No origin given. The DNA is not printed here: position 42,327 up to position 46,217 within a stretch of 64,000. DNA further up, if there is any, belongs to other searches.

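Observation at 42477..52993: Tandem array of three giant paralogs with GTPase, coiled-coil and eukaryotic-like Ser/Thr kinase domains (ROCO-like logic with a different G-domain)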

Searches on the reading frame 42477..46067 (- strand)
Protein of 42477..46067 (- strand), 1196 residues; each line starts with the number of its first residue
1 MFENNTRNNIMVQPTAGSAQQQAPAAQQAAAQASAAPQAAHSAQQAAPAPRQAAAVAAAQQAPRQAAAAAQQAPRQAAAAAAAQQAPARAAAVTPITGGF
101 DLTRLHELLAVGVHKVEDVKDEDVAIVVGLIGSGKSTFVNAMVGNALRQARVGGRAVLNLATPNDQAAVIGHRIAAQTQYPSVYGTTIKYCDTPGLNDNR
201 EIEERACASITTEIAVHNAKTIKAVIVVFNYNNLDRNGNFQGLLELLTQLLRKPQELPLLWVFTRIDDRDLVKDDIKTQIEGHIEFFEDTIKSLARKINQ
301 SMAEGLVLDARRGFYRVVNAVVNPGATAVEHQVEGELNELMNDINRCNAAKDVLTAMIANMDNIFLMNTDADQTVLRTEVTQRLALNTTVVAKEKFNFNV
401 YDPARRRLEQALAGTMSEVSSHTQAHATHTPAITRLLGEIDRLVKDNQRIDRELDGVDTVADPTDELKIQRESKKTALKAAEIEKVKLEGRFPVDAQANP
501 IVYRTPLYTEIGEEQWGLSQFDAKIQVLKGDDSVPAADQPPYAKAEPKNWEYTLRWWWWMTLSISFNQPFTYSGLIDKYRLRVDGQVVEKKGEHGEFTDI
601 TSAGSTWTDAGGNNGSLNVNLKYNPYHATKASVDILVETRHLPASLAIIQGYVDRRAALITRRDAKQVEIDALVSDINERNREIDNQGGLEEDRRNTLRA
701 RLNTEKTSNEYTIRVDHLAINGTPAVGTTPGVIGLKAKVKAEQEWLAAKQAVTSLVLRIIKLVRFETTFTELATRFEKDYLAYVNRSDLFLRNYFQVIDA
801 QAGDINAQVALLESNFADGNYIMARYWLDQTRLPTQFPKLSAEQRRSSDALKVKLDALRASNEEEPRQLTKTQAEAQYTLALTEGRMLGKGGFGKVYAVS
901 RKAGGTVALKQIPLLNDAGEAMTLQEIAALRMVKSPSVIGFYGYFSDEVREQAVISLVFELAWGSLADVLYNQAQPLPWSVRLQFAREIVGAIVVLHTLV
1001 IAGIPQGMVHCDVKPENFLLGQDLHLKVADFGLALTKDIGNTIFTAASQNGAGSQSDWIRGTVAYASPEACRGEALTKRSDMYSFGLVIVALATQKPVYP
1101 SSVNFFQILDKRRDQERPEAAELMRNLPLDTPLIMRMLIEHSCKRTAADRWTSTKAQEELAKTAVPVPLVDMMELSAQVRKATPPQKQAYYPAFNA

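Call 3: search_protein_families(library=pfam, proteins=[window:42477-46067:-], max_evalue=0.1)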
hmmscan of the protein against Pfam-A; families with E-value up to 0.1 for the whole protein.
window:42477-46067:- (1196 aa): 9 families
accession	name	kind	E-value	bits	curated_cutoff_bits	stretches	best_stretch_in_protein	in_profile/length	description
PF00069.31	Pkinase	-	1.3e-34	120.2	31.7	1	884-1157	3-258/263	Protein kinase domain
PF07714.23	PK_Tyr_Ser-Thr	-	5.8e-22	78.7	23.1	1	884-1121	3-226/258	Protein tyrosine and serine/threonine kinase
PF01926.29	MMR_HSR1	-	1.6e-05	25.4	21.9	1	126-260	3-108/113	50S ribosome-binding GTPase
PF04548.22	AIG1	-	3.6e-05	23.6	27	1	126-238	4-100/212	AIG1 family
PF00350.29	Dynamin_N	-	0.0015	19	27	1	126-148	2-26/168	Dynamin family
PF03709.21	OKR_DC_1_N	-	0.012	16.2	29.3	1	214-303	31-109/111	Orn/Lys/Arg decarboxylase, N-terminal domain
PF03193.22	RsgA_GTPase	-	0.014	15.7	30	0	111-146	95-130/174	RsgA GTPase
PF01580.24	FtsK_SpoIIIE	-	0.023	14.6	24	1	125-147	42-64/221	FtsK/SpoIIIE family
PF13555.12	AAA_29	-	0.026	14.7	27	1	119-142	19-42/61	P-loop containing region of AAA domain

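Call 4: search_protein_families(library=ncbifam, proteins=[window:42477-46067:-], max_evalue=0.1)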
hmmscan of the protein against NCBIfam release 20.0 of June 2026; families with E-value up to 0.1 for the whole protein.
window:42477-46067:- (1196 aa): 11 families
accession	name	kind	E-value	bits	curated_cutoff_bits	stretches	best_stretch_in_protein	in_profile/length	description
NF033483.0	PknB_PASTA_kin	equivalog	9.9e-24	84.3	450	1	886-1157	13-261/563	Stk1 family PASTA domain-containing Ser/Thr kinase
NF047741.1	antiphage_MADS6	equivalog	4.3e-20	71.8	460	2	1007-1163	319-460/612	methylation-associated defense system protein kinase MAD6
NF052427.1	StpK7MSMEG_1200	equivalog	4.1e-13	48.7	900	1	886-1111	13-221/601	serine/threonine protein kinase StpK7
TIGR03903.1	TOMM_kin_cyc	equivalog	3.7e-12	44.9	705.75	1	995-1098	88-188/1267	TOMM system kinase/cyclase fusion protein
NF009651.0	PRK13184.1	equivalog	5.2e-10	37.9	839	1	886-1138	8-269/932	serine/threonine-protein kinase PknD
NF043056.1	T4SS_LegK1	equivalog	6.8e-07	28.2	550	1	1004-1092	206-283/516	Dot/Icm T4SS effector kinase LegK1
TIGR01008.1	uS3_euk_arch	equivalog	0.016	14.9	150.25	1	292-338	91-135/195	30S ribosomal protein S3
NF000908.1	PRK00089.1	equivalog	0.026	13.8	237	0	126-270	7-124/291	GTPase Era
TIGR00231.1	small_GTP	domain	0.039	13.7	42.5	0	126-209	7-76/164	GTP-binding protein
TIGR02850.1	spore_sigG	equivalog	0.041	13.3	457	1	428-521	87-184/254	RNA polymerase sporulation sigma factor SigG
NF000355.4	ribo_prot_ABC_F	equivalog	0.046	12.6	380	0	23-145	228-362/499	ribosomal protection-like ABC-F family protein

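Call 16: search_protein_families(library=padloc, proteins=[window:42477-46067:-], max_evalue=0.01)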
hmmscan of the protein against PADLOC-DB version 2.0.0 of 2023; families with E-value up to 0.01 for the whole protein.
window:42477-46067:- (1196 aa): 31 families (the best 25 are shown)
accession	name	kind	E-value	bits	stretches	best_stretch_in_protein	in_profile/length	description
PDLC04138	mad6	-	8.5e-51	171.6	1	882-1168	53-318/659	mads_6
PDLC04042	PD-T4-6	-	2.2e-29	101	1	885-1158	14-267/292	-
PDLC04047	PD-T4-6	-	8e-26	88.9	1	887-1155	17-263/327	-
PDLC04053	PD-T4-6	-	1.2e-25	88.6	1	886-1166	15-273/311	-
PDLC04061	PD-T4-6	-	1.4e-22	78.9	1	875-1138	15-262/510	-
PDLC04054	PD-T4-6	-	8.3e-22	76.1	1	886-1153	16-262/347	-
PDLC04060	PD-T4-6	-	5.7e-19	66.4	1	888-1101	16-211/486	-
PDLC01088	C3a189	-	7.9e-18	62.4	1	886-1099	3-209/840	kinase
PDLC04043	PD-T4-6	-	1.3e-15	55.5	1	887-1158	22-276/452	-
PDLC04048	PD-T4-6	-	1.5e-15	55.5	1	950-1099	81-212/354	-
PDLC04039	PD-T4-6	-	2e-15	54.8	1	886-1155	20-266/458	-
PDLC04057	PD-T4-6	-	6.9e-15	53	1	1004-1099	125-210/443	-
PDLC04040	PD-T4-6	-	2.7e-14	50.8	1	1006-1099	121-205/547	-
PDLC04052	PD-T4-6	-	4.3e-14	50.6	1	1005-1099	131-216/496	-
PDLC04051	PD-T4-6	-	4.6e-13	46.9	1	886-1096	38-238/476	-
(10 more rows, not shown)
